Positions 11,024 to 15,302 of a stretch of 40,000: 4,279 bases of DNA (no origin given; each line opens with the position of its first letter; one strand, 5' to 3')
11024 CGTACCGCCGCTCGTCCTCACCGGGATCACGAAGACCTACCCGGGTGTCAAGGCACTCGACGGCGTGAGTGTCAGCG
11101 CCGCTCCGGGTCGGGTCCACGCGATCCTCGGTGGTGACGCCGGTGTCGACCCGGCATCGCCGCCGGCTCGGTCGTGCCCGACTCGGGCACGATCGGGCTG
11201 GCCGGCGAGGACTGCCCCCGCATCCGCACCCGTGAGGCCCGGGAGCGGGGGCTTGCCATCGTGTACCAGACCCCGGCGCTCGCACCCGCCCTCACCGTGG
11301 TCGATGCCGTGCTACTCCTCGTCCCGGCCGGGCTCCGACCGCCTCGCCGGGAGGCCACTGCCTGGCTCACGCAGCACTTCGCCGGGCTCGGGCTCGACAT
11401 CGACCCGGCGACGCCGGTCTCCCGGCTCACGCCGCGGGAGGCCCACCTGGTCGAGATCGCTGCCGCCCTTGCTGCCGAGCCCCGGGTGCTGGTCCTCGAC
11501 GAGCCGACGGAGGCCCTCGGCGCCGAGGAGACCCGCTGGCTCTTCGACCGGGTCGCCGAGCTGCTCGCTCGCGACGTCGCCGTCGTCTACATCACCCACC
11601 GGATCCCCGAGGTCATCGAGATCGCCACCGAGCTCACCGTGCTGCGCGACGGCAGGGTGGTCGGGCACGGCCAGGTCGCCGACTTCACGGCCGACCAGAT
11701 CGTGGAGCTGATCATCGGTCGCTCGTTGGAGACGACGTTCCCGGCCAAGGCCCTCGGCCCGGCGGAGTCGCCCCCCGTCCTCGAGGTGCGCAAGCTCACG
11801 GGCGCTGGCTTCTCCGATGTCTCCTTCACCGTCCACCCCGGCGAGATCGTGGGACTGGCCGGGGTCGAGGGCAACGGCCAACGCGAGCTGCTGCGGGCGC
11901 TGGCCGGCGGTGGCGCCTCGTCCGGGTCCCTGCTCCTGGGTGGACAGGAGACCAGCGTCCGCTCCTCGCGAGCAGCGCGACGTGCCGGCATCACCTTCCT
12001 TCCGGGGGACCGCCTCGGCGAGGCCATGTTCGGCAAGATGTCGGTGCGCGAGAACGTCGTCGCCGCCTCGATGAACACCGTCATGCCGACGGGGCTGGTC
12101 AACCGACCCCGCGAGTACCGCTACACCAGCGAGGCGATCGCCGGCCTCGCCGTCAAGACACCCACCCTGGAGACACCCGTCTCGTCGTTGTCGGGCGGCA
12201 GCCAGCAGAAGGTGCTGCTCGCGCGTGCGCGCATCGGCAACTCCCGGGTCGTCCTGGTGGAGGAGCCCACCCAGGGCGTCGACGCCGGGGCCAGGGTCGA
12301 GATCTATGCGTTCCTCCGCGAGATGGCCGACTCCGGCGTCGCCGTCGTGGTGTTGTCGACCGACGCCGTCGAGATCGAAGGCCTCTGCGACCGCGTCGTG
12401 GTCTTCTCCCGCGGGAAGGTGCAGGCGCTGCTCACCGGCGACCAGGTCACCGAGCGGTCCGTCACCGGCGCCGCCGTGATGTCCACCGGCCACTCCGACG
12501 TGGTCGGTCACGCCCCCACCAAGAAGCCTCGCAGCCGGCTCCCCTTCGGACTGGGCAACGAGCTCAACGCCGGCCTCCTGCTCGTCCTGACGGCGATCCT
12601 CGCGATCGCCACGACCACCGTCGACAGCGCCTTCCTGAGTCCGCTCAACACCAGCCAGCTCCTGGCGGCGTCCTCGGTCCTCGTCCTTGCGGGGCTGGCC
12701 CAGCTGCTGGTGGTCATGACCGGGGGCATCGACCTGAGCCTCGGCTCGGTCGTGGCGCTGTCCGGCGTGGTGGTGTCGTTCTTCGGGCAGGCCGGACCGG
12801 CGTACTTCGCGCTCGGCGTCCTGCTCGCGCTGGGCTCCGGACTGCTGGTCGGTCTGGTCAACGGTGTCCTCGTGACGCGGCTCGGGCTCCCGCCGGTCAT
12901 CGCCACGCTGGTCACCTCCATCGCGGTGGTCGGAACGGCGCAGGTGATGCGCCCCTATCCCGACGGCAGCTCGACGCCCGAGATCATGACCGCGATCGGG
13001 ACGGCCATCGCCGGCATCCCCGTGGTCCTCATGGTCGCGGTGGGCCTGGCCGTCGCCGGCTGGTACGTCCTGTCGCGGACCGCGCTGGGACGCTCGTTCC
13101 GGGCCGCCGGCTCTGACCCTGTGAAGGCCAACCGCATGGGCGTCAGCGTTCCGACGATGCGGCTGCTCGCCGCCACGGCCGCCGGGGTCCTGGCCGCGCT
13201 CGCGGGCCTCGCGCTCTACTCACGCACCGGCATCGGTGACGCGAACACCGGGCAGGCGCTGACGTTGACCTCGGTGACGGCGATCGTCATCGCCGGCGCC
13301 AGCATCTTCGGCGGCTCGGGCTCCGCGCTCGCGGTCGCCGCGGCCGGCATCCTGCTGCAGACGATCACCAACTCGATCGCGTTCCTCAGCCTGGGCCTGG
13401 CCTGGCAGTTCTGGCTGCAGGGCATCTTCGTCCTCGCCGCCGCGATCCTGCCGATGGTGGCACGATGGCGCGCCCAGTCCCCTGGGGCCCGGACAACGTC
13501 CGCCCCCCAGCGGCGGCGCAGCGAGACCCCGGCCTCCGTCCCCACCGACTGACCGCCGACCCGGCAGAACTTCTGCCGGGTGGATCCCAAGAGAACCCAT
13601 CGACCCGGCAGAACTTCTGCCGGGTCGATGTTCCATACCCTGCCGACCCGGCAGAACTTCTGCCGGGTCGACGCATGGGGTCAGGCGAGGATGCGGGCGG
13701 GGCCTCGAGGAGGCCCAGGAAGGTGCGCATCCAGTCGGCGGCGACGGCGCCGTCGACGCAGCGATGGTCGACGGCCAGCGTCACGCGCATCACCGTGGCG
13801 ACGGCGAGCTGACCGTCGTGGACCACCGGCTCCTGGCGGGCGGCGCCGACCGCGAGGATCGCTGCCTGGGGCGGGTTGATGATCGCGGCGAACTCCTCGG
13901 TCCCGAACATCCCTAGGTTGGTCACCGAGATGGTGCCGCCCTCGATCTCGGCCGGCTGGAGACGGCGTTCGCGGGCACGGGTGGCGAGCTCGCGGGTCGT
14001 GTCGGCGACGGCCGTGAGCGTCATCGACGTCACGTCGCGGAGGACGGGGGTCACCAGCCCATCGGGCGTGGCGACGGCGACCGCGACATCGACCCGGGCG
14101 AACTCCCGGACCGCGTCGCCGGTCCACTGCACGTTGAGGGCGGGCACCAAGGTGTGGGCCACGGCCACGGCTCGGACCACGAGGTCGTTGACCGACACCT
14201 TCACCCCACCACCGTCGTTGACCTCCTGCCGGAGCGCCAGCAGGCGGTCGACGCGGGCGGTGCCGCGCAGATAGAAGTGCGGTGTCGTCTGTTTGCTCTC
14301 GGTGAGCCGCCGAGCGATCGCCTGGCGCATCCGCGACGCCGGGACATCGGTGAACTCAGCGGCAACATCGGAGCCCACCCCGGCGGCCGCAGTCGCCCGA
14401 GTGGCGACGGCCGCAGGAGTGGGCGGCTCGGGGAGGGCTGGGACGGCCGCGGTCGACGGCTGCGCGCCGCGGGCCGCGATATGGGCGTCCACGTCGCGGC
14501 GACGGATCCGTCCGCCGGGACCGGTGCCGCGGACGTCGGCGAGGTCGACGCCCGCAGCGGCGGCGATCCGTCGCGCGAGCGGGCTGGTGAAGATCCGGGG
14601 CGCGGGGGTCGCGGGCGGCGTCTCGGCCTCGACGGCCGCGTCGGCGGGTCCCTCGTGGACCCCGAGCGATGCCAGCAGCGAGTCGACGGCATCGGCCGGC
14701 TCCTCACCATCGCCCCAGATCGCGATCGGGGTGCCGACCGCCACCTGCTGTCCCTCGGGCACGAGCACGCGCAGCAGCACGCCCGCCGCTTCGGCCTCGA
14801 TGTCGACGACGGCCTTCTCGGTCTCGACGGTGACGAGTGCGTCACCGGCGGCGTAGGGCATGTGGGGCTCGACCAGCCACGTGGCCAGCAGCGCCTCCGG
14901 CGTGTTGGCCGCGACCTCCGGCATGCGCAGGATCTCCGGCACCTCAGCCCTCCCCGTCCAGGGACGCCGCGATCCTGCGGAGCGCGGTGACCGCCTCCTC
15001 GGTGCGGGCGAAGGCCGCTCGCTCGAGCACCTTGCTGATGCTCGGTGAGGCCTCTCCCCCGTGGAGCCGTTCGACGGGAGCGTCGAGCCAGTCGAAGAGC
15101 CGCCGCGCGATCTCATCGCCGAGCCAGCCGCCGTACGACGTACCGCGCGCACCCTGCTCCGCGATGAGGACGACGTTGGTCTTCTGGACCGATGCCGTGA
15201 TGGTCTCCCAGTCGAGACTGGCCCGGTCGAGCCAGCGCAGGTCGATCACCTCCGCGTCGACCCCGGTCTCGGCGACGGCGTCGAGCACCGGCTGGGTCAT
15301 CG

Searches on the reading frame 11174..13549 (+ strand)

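Call 63: search_protein_families(library=pfam, proteins=[window:11174-13549:+], max_evalue=0.0001)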
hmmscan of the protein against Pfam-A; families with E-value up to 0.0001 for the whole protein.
window:11174-13549:+ (792 aa): 2 families
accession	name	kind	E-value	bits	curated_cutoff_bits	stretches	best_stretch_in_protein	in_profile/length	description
PF02653.21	BPD_transp_2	-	4.1e-29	102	26.8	1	493-755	2-267/269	Branched-chain amino acid transport system / permease component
PF00005.33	ABC_tran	-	1e-27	97.8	25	2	214-367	2-137/137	ABC transporter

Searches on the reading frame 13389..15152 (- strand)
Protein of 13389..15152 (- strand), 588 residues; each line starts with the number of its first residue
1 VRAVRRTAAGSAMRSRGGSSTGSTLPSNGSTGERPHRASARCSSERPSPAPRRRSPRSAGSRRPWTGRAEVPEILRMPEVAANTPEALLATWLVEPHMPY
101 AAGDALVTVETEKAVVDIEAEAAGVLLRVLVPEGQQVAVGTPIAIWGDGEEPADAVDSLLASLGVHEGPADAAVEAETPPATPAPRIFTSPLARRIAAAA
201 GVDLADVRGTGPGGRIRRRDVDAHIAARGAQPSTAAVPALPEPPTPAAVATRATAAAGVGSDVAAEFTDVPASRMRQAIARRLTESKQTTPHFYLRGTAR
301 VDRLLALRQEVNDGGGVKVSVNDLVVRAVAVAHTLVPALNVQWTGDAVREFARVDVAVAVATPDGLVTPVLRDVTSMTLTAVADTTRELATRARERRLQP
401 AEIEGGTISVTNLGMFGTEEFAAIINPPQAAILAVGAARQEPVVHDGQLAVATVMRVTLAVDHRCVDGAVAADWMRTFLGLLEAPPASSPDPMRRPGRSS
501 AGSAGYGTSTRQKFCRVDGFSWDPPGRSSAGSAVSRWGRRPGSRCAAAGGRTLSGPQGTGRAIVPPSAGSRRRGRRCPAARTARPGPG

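Call 63: search_protein_families(library=pfam, proteins=[window:13389-15152:-], max_evalue=0.0001)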
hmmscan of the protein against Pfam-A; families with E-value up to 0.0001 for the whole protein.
window:13389-15152:- (588 aa): 3 families
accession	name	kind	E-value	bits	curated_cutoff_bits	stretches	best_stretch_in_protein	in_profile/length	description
PF00198.28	2-oxoacid_dh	-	2.3e-76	256.7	23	1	266-485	3-227/232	2-oxoacid dehydrogenases acyltransferase (catalytic domain)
PF02817.22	E3_binding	-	1.9e-14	54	23.7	1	187-221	1-35/36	e3 binding domain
PF00364.28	Biotin_lipoyl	-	6.3e-12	45.6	22.1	1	75-144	3-71/73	Biotin-requiring enzyme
